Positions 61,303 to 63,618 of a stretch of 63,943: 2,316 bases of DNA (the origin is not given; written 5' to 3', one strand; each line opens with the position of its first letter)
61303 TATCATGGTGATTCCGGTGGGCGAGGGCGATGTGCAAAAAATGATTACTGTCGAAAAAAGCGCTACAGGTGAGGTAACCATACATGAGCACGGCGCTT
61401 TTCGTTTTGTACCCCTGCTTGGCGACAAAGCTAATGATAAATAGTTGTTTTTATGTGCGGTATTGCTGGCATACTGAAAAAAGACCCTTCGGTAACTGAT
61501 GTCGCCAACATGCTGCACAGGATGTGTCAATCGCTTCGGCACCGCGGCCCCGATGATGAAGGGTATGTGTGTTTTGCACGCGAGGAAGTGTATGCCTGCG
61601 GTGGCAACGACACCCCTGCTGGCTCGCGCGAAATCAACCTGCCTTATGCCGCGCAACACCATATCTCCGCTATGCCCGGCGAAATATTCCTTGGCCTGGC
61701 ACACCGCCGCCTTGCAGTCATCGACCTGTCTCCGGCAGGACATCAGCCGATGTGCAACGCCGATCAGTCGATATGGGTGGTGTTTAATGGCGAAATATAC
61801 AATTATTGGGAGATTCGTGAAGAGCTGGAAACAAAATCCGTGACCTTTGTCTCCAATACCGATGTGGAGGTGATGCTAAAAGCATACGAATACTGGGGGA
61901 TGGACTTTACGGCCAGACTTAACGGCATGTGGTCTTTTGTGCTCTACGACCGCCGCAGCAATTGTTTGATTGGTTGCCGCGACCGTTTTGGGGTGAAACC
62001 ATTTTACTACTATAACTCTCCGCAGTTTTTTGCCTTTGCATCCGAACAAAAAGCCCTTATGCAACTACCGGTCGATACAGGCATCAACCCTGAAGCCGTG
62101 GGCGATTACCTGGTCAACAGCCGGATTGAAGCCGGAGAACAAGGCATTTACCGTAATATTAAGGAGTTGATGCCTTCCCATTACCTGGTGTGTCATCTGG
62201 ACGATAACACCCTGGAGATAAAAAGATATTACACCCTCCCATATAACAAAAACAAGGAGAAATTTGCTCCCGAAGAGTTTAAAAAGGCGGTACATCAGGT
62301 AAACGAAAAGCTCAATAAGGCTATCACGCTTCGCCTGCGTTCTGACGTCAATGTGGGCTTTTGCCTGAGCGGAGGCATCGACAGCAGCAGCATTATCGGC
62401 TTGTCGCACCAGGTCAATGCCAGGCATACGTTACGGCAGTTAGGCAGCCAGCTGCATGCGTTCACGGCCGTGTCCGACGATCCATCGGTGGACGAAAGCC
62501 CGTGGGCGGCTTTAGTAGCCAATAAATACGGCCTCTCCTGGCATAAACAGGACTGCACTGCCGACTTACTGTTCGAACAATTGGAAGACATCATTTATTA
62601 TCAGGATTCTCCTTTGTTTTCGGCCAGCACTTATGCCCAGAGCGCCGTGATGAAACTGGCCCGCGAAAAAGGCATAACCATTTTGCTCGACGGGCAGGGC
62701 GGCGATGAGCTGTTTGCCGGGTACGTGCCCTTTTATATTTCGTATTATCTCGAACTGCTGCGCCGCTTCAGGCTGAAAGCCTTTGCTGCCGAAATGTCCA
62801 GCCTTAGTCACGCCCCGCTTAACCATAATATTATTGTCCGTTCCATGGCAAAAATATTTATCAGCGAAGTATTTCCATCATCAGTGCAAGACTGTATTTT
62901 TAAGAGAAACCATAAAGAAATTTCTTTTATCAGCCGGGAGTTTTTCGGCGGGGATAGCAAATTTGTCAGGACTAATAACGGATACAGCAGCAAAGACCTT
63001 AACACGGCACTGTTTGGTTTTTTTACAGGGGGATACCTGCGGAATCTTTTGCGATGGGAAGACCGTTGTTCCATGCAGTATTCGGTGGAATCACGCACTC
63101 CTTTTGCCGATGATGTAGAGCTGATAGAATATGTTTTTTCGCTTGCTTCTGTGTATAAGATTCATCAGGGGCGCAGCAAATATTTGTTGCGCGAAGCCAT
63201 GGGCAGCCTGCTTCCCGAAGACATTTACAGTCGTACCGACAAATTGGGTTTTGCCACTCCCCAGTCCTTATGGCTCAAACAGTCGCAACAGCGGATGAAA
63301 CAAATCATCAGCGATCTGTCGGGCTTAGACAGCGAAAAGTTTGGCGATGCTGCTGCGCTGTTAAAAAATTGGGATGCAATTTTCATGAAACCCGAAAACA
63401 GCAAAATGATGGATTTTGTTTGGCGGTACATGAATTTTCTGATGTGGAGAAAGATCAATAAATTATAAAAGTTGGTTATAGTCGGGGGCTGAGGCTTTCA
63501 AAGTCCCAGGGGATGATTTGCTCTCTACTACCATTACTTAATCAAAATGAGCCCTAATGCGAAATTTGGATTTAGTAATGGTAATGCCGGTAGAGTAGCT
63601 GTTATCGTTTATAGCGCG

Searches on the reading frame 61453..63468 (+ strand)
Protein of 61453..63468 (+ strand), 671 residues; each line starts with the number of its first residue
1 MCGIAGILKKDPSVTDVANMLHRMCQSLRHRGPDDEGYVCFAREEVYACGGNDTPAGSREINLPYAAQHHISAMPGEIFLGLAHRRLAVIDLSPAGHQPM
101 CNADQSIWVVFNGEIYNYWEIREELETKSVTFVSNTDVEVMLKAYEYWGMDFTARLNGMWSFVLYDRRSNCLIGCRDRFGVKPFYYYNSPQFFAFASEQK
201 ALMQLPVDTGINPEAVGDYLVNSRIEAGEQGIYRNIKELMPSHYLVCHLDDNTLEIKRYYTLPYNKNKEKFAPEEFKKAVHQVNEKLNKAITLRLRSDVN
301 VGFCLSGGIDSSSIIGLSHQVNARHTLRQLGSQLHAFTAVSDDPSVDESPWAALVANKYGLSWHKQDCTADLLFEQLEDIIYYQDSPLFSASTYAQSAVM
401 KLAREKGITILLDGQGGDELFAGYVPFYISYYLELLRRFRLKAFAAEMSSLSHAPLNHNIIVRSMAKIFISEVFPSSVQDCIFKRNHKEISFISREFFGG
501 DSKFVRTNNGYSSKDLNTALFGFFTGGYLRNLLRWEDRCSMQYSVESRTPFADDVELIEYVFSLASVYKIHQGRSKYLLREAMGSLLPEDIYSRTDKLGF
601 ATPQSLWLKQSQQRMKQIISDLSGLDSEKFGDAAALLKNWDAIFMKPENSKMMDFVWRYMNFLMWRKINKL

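Call 65: search_protein_families(library=pfam, proteins=[window:61453-63468:+], max_evalue=0.00001)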
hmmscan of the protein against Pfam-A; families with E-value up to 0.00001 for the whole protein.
window:61453-63468:+ (671 aa): 3 families
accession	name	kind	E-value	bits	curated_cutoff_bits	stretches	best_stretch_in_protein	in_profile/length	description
PF00733.27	Asn_synthase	-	1.5e-64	219.4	21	1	283-665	2-352/354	Asparagine synthase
PF13537.11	GATase_7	-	6.8e-43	146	25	1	84-203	1-122/123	Glutamine amidotransferase domain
PF13522.11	GATase_6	-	7.8e-37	126.6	27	1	80-198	12-130/130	Glutamine amidotransferase domain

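Call 69: find_encoding_contigs(protein=window:61453-63468:+, flank=10000, max_places=2)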
Protein window:61453-63468:+ (671 aa): 11 contigs read that carry it; 2 places shown.
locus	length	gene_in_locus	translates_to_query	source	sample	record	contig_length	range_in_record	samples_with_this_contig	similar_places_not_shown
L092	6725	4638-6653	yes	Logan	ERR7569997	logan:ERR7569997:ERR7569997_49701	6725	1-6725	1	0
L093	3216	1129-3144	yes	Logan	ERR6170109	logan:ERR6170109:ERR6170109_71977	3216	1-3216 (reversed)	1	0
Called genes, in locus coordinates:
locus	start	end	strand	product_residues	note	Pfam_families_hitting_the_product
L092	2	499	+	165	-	?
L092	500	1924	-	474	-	PF13727:CoA_binding_3, PF02397:Bac_transf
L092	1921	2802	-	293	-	-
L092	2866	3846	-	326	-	PF01408:GFO_IDH_MocA, PF02894:GFO_IDH_MocA_C (faint), PF22725:GFO_IDH_MocA_C3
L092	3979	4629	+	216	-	PF01135:PCMT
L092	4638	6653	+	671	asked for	PF13522:GATase_6, PF13537:GATase_7, PF00733:Asn_synthase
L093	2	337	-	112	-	?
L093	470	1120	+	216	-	PF01135:PCMT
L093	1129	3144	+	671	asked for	PF13522:GATase_6, PF13537:GATase_7, PF00733:Asn_synthase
